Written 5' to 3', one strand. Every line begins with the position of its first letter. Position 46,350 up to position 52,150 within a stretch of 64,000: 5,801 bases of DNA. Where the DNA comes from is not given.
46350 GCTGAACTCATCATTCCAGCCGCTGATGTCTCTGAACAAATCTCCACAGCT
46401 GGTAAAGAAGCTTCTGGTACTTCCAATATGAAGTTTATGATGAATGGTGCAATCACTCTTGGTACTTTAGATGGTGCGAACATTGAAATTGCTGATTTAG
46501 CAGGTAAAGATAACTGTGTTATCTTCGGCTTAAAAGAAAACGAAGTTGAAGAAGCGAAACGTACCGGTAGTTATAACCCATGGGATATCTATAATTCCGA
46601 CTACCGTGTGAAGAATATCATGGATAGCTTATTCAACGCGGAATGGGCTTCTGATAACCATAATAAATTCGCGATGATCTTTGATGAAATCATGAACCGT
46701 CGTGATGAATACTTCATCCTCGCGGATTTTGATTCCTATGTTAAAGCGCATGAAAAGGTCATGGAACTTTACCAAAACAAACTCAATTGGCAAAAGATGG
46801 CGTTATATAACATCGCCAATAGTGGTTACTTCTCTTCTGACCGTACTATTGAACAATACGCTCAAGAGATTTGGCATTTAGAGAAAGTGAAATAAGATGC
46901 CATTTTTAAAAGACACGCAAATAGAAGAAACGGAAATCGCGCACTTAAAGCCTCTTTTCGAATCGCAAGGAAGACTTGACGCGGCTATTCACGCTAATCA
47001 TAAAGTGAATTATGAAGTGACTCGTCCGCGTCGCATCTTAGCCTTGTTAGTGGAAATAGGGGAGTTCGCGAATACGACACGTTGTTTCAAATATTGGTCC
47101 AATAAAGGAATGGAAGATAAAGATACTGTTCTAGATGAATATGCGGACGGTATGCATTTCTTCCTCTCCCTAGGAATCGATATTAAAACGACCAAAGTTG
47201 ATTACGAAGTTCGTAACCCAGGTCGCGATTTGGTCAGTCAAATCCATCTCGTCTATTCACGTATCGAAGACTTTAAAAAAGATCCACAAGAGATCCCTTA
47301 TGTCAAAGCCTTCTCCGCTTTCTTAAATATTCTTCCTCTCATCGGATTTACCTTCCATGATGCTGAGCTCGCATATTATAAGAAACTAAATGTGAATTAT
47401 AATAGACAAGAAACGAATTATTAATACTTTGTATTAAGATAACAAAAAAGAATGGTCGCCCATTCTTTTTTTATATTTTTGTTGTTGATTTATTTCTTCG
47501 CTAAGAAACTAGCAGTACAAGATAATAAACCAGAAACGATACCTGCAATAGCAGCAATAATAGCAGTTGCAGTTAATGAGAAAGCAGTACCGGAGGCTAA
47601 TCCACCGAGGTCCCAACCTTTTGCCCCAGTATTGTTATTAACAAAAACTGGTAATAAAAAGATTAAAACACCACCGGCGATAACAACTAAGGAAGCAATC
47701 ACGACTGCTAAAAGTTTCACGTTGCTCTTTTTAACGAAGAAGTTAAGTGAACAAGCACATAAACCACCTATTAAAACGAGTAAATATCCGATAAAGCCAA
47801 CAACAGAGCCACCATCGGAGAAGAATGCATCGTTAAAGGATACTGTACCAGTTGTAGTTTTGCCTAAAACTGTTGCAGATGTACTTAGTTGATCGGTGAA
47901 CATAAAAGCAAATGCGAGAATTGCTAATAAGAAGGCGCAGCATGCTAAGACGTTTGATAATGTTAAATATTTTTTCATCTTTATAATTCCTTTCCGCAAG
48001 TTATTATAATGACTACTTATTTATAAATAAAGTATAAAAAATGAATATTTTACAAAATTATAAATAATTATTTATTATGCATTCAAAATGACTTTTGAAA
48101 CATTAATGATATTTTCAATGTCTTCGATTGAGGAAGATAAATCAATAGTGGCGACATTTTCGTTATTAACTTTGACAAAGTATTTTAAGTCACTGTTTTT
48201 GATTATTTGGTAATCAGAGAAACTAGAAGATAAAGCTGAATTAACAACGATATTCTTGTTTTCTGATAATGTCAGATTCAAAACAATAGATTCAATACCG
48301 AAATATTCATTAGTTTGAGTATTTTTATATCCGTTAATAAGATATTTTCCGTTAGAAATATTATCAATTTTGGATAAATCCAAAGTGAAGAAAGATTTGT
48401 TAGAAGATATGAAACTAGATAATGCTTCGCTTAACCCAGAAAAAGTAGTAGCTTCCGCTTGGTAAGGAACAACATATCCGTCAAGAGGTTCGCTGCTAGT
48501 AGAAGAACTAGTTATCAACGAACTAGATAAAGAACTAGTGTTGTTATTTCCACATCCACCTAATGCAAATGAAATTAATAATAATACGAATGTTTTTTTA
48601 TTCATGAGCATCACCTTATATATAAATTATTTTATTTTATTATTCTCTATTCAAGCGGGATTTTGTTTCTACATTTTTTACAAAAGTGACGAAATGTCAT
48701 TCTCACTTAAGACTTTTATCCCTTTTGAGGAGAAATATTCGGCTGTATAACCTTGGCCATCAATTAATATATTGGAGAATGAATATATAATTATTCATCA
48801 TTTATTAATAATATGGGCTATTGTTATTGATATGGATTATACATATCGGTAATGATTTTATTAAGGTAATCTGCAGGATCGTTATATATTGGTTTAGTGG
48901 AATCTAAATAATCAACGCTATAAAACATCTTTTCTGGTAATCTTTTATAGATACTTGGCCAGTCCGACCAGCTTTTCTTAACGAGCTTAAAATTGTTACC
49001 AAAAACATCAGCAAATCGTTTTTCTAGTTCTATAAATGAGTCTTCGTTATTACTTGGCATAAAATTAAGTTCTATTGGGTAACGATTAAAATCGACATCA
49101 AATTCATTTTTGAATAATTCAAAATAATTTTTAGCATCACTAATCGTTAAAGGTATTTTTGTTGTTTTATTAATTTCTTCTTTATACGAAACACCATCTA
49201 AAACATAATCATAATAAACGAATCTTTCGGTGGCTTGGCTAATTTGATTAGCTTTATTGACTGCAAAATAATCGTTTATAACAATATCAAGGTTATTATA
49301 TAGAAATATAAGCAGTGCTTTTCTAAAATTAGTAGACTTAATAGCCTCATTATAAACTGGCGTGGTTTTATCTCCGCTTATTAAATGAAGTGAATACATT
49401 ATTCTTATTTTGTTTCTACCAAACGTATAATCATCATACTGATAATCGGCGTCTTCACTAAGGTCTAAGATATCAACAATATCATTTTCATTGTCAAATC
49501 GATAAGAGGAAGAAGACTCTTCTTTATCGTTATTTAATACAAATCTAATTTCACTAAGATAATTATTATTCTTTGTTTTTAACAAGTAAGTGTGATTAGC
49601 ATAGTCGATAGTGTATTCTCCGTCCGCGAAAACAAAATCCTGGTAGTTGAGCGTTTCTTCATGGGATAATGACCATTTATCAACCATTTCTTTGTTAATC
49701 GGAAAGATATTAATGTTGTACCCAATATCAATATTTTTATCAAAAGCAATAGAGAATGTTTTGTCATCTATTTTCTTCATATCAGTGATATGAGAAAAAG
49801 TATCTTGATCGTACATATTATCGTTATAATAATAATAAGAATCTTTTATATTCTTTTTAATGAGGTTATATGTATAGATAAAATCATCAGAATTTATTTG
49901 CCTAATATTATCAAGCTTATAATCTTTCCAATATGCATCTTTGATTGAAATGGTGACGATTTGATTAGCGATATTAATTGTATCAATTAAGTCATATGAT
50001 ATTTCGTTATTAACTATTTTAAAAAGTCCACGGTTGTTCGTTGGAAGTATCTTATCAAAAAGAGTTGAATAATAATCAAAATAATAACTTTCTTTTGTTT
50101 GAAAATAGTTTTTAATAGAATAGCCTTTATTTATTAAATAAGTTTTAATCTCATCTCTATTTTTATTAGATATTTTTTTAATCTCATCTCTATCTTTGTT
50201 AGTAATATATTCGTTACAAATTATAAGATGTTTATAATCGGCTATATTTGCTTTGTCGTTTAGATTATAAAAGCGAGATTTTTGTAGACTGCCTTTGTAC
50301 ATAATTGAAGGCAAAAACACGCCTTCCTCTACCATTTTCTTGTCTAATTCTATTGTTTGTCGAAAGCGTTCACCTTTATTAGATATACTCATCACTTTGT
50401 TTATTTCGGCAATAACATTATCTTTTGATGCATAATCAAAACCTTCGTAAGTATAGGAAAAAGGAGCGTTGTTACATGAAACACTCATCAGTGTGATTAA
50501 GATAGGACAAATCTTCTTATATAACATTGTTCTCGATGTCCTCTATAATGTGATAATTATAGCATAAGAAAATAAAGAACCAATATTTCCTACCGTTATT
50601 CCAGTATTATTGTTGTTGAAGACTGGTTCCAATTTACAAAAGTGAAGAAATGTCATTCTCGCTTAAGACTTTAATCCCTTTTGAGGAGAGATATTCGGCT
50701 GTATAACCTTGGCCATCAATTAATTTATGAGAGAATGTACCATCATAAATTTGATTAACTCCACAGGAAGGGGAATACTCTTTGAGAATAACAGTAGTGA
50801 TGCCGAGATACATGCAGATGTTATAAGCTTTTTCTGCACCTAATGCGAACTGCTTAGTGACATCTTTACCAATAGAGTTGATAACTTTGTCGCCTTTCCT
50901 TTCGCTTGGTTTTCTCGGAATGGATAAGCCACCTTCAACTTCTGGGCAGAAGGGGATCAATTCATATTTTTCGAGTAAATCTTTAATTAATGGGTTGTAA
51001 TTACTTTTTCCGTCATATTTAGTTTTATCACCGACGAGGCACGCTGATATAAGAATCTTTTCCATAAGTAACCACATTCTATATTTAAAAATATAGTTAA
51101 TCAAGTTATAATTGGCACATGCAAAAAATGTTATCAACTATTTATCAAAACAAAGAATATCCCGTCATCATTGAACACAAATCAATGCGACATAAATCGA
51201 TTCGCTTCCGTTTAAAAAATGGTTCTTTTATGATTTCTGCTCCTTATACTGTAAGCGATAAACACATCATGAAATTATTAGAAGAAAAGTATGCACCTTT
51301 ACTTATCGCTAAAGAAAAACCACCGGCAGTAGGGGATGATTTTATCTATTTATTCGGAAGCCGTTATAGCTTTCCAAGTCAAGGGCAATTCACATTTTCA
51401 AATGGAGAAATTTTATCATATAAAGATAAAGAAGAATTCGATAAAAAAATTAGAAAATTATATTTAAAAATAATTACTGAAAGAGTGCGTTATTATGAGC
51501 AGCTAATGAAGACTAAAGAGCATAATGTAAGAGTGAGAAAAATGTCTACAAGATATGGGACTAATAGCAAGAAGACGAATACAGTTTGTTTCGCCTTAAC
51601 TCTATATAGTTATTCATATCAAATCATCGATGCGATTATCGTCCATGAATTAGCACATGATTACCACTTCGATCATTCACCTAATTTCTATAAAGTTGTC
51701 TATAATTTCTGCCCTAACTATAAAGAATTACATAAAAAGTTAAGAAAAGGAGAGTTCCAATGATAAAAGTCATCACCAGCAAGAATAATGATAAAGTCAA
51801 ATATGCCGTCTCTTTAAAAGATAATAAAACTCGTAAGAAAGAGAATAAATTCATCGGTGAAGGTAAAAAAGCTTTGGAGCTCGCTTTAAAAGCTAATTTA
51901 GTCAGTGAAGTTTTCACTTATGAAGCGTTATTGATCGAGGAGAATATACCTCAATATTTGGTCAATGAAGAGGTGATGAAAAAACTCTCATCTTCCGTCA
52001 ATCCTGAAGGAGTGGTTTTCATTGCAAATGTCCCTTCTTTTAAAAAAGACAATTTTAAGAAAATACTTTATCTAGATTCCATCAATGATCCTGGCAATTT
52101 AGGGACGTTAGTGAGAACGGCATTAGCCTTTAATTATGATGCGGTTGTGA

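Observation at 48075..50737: Low-GC two-lipoprotein island bracketed by 104-bp direct repeats, one of which is a fossil 3' end of the adjacent TudS/DUF523 gene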

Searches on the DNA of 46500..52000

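Call 74: search_rna_families(source=window, start=46500, end=52000, threshold=evalue, max_evalue=0.1)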
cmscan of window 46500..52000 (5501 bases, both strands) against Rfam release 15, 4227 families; matches with E-value up to 0.1: 0.
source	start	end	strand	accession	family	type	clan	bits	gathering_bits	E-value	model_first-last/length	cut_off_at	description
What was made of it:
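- On Integron gene cassette: No Rfam hit (call 74).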

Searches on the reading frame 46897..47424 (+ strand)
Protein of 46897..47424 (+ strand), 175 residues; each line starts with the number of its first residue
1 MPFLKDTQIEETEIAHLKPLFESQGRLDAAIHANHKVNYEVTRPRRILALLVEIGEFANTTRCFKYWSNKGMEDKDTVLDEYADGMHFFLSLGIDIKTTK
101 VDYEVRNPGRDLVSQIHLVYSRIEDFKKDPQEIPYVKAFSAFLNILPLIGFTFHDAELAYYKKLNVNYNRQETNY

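Call 7: search_protein_families(library=pfam, proteins=[window:46897-47424:+], max_evalue=0.01)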
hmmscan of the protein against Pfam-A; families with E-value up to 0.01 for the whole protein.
window:46897-47424:+ (175 aa): 1 family
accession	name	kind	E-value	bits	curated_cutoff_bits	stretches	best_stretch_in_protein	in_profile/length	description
PF08761.16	dUTPase_2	-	6.6e-41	140.7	22.9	1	17-175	2-162/162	dUTPase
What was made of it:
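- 46897..47424 (+): dUTPase_2 gene, the convergent right-hand border of the variable slot. Pfam PF08761, E 6.6e-41 (call 7).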

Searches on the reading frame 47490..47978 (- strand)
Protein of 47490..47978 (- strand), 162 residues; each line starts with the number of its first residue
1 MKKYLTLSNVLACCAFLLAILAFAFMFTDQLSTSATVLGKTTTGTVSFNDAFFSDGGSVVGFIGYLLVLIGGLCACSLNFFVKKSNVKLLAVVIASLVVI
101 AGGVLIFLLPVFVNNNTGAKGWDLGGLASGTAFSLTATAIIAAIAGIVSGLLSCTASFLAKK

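Call 7: search_protein_families(library=pfam, proteins=[window:47490-47978:-], max_evalue=0.01)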
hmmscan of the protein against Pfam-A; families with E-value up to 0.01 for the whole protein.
window:47490-47978:- (162 aa): 0 families

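Call 38: search_protein_families(library=ncbifam, proteins=[window:47490-47978:-], max_evalue=0.1)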
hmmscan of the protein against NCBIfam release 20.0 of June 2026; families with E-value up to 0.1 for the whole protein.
window:47490-47978:- (162 aa): 1 family
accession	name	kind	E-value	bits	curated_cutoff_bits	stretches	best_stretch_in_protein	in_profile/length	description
NF053592.1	HK_near_YfiR_like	equivalog_domain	0.077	12.5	194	1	11-51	20-61/223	sensor histidine kinase, YfiR-like protein-associated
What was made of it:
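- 47490..47978 (-): Mem162: 162-aa predicted membrane protein. It is the ancestral downstream neighbour of tudS in this genus and is not part of the recent insert. No known family (calls 7, 38).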

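Call 48: find_encoding_contigs(protein=window:47490-47978:-, flank=4000, max_places=10)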
Protein window:47490-47978:- (162 aa): 11 contigs read that carry it; 7 places shown.
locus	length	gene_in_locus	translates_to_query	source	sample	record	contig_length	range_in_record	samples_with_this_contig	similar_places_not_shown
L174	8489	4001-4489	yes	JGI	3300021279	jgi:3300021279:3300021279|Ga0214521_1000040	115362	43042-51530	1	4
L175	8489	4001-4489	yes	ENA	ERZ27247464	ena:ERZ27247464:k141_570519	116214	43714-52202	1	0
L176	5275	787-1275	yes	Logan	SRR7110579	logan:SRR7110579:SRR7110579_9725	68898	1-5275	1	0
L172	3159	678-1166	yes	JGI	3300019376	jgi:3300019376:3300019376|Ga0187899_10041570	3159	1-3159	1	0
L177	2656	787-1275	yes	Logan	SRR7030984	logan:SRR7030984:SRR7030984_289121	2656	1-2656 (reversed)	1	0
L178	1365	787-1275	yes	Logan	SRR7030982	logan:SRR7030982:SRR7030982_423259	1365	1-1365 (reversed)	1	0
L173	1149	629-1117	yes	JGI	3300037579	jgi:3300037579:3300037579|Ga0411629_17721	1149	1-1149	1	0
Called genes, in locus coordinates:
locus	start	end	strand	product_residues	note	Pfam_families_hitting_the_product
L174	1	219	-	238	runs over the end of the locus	PF22435:MRM3-like_sub_bind, PF00588:SpoU_methylase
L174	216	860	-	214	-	PF01863:YgjP-like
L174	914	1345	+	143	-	PF04463:2-thiour_desulf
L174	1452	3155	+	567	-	-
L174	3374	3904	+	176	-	-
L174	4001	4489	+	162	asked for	-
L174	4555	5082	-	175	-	PF08761:dUTPase_2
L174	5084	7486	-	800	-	PF00343:Phosphorylase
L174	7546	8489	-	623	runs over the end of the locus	PF02922:CBM_48, PF22019:GlgB_N, PF00128:Alpha-amylase, PF02806:Alpha-amylase_C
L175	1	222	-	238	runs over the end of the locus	PF22435:MRM3-like_sub_bind, PF00588:SpoU_methylase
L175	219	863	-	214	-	PF01863:YgjP-like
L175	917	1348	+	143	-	PF04463:2-thiour_desulf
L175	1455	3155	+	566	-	-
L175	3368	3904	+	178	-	-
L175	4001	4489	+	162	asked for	-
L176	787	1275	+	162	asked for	-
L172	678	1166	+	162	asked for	-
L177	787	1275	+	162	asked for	-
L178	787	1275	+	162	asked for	-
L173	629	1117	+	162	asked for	-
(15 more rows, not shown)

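Call 54: search_protein_families(library=phrogs, proteins=[window:47490-47978:-], max_evalue=0.01)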
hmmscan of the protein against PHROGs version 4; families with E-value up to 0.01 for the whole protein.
window:47490-47978:- (162 aa): 0 families

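Call 65: find_homologous_proteins(query=window:47490-47978:-)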
Query window:47490-47978:- (162 aa): 6 proteins with E <= 0.001 among 922 candidates.
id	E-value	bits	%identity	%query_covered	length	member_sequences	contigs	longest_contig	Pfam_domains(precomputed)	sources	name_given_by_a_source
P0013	1.0e-86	306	96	100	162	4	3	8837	-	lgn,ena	-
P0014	1.0e-62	228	75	100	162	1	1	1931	-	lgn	-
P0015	3.2e-60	220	71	100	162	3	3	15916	-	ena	-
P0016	2.5e-55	204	65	100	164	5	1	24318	-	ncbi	-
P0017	6.0e-49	184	60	100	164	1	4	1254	-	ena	-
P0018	6.2e-28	116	43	100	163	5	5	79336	-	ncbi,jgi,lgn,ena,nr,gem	ncbi:MAG: hypothetical protein E7181_03100 [Erysipelotrichaceae bacterium]|nr:hypothetical protein [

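Call 67: find_encoding_contigs(protein=P0015, flank=6000, max_places=4)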
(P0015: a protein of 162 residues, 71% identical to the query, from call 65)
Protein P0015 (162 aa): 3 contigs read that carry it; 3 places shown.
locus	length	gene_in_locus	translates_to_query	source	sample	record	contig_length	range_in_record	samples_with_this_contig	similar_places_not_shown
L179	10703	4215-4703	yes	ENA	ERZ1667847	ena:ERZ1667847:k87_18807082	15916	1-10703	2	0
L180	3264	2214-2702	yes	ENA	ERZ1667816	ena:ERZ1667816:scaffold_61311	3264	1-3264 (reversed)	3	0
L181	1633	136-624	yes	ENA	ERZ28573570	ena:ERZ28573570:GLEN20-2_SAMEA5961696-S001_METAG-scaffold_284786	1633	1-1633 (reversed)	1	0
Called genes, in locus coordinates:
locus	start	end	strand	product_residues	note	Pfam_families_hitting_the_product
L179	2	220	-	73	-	?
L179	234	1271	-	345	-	PF02912:Phe_tRNA-synt_N, PF01409:tRNA-synt_2d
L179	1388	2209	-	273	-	PF10609:ParA, PF13614:AAA_31 (weak), PF01656:CbiA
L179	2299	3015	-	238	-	PF22435:MRM3-like_sub_bind, PF00588:SpoU_methylase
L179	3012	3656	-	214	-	PF01863:YgjP-like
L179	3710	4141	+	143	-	PF04463:2-thiour_desulf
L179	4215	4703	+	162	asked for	-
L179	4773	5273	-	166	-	PF08761:dUTPase_2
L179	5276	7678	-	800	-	PF00343:Phosphorylase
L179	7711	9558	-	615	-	PF02922:CBM_48, PF22019:GlgB_N, PF00128:Alpha-amylase, PF02806:Alpha-amylase_C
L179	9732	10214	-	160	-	-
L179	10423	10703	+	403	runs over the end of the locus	PF00871:Acetate_kinase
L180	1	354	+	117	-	?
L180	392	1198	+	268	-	PF00501:AMP-binding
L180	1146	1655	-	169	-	PF01863:YgjP-like (weak)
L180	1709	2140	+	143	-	PF04463:2-thiour_desulf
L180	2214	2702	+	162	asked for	-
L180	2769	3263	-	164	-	?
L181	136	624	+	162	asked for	-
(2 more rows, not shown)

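Call 68: find_encoding_contigs(protein=P0016, flank=6000, max_places=4)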
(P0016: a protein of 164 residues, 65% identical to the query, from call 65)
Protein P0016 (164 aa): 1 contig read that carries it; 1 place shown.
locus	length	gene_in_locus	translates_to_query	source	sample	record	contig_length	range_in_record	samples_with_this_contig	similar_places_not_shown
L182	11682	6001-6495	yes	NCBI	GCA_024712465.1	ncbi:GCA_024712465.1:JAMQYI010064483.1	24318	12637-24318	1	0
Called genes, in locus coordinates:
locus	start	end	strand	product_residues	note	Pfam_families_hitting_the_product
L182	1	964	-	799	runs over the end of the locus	PF01588:tRNA_bind, PF03483:B3_4, PF03484:B5, PF17759:tRNA_synthFbeta, PF03147:FDX-ACB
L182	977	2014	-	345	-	PF02912:Phe_tRNA-synt_N, PF01409:tRNA-synt_2d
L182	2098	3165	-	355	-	-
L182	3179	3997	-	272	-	PF02374:ArsA_ATPase (faint), PF10609:ParA, PF13614:AAA_31 (weak), PF01656:CbiA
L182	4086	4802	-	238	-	PF22435:MRM3-like_sub_bind, PF08032:SpoU_sub_bind (faint), PF00588:SpoU_methylase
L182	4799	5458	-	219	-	PF01863:YgjP-like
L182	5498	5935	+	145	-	PF04463:2-thiour_desulf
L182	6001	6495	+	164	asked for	-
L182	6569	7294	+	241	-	PF05987:DUF898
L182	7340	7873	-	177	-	PF08761:dUTPase_2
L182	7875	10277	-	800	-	PF00343:Phosphorylase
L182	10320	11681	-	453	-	?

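Call 69: find_encoding_contigs(protein=P0014, flank=6000, max_places=4)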
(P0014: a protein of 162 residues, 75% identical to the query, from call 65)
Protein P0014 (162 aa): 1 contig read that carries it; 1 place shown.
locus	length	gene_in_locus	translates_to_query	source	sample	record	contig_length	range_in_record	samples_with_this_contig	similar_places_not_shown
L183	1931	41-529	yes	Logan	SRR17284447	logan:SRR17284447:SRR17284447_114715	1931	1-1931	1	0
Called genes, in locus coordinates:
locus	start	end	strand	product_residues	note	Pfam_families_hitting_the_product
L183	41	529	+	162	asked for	-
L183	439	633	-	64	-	-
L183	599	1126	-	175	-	PF08761:dUTPase_2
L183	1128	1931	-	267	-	?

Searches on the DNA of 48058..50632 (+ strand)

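Call 56: search_dna_similar(query=window:48058-50632:+, collection=phages, mode=distant)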
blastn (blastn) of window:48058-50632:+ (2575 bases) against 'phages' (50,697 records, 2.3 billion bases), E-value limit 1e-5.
No match.
